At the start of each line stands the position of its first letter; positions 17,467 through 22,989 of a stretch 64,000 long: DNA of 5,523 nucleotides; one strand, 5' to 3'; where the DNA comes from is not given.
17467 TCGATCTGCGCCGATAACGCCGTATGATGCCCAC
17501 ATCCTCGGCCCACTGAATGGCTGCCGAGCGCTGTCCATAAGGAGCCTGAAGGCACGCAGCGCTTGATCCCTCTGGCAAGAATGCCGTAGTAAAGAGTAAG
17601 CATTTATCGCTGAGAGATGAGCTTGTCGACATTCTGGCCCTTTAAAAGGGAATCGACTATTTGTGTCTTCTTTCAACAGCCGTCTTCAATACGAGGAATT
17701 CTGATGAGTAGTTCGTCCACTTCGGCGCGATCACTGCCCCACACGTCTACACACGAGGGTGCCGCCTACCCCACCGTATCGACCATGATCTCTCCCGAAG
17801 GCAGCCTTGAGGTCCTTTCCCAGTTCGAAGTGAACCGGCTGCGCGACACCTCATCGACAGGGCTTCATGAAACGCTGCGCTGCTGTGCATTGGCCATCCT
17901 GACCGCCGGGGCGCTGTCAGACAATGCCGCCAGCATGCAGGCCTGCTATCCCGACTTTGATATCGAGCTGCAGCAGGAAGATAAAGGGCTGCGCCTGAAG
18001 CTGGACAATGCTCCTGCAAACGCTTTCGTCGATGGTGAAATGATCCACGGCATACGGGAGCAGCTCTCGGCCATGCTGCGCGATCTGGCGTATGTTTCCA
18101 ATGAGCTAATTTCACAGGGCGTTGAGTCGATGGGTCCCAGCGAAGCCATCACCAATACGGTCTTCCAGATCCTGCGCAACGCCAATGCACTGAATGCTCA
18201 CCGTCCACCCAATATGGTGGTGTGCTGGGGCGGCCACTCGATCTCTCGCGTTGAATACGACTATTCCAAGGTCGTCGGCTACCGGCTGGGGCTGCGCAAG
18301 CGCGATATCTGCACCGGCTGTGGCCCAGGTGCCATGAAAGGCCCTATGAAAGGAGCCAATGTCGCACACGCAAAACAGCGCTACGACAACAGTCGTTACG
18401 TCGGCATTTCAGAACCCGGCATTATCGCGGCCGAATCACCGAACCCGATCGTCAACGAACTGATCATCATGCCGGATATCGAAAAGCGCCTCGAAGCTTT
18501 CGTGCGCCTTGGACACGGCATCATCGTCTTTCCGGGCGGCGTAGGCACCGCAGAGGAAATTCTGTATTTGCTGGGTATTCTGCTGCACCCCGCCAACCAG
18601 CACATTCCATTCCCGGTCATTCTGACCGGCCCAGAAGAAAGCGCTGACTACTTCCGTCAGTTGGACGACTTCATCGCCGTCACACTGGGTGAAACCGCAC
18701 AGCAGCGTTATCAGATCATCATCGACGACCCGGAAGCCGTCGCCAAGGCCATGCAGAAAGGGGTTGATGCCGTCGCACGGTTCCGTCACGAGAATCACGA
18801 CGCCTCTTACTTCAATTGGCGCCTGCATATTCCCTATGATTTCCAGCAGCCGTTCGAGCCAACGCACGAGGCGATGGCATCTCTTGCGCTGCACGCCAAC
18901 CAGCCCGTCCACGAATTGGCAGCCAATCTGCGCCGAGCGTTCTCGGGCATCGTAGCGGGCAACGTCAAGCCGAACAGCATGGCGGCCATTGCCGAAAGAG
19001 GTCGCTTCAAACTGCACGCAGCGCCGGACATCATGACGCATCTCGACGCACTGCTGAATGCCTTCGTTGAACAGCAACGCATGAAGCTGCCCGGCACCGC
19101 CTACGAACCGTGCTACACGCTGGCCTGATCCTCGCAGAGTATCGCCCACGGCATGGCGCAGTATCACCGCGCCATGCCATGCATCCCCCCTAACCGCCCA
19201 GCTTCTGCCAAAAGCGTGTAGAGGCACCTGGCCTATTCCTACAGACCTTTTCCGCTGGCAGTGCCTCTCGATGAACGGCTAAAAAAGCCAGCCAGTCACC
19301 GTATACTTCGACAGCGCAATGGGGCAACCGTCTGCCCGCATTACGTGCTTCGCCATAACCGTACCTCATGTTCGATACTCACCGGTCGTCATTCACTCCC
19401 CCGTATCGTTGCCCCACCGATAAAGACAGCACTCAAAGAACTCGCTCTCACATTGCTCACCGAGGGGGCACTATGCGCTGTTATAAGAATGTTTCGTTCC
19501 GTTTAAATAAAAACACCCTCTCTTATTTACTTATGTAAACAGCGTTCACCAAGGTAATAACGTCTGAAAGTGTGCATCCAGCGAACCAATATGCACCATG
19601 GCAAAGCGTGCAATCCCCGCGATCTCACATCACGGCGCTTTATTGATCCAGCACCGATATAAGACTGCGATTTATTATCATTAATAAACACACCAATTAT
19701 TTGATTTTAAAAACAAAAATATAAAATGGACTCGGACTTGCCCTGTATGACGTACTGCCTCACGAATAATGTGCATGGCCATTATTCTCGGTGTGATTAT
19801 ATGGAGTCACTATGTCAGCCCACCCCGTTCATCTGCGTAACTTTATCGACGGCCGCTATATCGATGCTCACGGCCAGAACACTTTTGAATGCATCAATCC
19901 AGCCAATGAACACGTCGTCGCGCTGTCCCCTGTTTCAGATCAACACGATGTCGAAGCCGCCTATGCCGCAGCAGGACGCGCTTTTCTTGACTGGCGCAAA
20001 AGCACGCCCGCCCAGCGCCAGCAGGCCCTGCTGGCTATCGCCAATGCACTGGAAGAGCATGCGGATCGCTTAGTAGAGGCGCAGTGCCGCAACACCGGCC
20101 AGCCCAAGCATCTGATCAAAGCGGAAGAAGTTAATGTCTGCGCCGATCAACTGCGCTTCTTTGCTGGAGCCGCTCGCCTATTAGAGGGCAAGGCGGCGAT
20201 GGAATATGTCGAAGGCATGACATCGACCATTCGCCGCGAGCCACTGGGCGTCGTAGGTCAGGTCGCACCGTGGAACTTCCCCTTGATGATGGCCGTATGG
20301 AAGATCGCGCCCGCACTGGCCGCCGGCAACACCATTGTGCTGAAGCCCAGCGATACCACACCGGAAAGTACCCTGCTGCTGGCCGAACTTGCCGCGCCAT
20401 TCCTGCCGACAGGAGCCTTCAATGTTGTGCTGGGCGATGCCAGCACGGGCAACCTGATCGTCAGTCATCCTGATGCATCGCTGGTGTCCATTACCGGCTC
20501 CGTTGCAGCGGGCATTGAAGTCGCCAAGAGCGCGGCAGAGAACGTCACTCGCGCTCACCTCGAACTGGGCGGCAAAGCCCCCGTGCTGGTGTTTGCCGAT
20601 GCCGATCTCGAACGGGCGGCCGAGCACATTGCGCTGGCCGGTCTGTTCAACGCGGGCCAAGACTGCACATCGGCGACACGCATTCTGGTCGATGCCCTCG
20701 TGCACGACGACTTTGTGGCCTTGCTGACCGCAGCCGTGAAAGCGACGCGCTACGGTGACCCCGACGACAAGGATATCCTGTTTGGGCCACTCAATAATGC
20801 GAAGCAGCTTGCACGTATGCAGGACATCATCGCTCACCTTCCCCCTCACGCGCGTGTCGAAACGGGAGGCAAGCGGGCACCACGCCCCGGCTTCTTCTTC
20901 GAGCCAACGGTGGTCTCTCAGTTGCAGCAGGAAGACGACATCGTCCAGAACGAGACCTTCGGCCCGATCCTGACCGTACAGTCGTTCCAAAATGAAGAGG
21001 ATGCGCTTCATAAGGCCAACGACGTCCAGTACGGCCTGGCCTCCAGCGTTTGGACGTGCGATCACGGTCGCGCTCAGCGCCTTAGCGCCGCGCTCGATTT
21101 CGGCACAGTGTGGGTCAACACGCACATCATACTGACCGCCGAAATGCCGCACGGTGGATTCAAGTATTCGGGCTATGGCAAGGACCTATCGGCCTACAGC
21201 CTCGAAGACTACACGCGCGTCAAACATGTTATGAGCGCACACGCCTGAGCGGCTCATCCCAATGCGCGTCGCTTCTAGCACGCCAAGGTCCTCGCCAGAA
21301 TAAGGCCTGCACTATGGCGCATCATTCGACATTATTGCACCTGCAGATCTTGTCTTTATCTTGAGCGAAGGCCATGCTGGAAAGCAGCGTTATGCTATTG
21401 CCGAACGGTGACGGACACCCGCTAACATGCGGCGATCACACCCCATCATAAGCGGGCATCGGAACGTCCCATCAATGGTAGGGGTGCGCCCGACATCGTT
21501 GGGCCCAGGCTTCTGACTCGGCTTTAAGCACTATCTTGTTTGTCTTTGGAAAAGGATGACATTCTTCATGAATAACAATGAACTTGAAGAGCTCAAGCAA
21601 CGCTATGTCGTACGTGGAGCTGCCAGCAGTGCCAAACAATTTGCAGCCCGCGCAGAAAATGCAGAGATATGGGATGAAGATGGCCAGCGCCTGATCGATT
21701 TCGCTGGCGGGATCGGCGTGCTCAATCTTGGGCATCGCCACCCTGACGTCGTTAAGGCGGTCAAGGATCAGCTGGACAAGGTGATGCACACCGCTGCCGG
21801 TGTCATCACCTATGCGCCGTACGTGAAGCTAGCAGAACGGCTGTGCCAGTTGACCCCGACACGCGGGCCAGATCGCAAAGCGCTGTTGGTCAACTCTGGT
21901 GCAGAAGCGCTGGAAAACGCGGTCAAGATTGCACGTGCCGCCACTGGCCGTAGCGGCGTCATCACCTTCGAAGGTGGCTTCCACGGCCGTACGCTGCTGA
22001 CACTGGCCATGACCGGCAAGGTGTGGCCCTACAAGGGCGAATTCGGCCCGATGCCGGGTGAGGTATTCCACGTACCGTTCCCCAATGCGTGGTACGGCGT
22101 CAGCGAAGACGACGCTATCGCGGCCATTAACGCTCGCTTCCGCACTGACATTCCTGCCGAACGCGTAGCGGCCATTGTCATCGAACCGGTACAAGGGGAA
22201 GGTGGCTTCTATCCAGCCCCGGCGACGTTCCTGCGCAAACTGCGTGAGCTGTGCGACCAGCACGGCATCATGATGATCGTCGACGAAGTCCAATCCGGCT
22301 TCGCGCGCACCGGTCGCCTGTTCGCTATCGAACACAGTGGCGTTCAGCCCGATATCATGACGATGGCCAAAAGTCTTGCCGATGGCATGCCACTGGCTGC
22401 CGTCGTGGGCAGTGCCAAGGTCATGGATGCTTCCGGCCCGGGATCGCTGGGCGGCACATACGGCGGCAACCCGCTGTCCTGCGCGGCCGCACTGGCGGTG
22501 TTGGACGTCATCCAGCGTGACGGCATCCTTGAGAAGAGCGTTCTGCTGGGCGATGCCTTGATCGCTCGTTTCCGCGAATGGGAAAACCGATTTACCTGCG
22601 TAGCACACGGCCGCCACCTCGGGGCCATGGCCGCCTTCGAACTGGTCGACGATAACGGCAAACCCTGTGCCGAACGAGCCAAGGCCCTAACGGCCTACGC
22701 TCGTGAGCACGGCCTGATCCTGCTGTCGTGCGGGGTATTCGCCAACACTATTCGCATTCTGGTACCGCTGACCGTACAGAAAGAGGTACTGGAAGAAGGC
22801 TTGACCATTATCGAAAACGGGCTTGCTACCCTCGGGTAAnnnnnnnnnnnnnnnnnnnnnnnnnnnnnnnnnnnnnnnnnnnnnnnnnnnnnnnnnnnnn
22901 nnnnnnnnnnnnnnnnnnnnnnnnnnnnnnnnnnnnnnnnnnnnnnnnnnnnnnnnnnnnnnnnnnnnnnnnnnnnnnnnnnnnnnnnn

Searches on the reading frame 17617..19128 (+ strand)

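Call 62: search_protein_families(library=pfam, proteins=[window:17617-19128:+], max_evalue=0.00001)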
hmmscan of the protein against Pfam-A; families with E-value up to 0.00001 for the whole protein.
window:17617-19128:+ (503 aa): 3 families
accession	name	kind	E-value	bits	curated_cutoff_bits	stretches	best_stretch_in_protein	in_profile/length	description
PF11892.13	PpnN_C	-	5.4e-52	175.4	25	1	384-502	2-120/121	Pyrimidine/purine nucleotide monophosphate nucleosidase, C-terminal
PF14793.11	DUF4478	-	3.1e-38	130.5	25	1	57-163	2-108/109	Pyrimidine/purine nucleotide 5'-monophosphate nucleosidases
PF03641.19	Lysine_decarbox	-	3.2e-26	92.5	27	1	251-379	10-131/131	Possible lysine decarboxylase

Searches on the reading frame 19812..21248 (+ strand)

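Call 62: search_protein_families(library=pfam, proteins=[window:19812-21248:+], max_evalue=0.00001)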
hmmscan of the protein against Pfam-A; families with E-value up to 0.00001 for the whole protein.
window:19812-21248:+ (478 aa): 1 family
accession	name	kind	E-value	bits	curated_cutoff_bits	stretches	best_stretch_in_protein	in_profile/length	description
PF00171.27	Aldedh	-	4.3e-153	510.6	23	1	18-473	3-461/461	Aldehyde dehydrogenase family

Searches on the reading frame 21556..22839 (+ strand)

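Call 62: search_protein_families(library=pfam, proteins=[window:21556-22839:+], max_evalue=0.00001)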
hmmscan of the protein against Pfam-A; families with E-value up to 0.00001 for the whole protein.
window:21556-22839:+ (427 aa): 1 family
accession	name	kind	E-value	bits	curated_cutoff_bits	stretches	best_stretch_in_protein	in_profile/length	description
PF00202.27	Aminotran_3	-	1.7e-124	416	30.5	1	28-421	11-401/403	Aminotransferase class-III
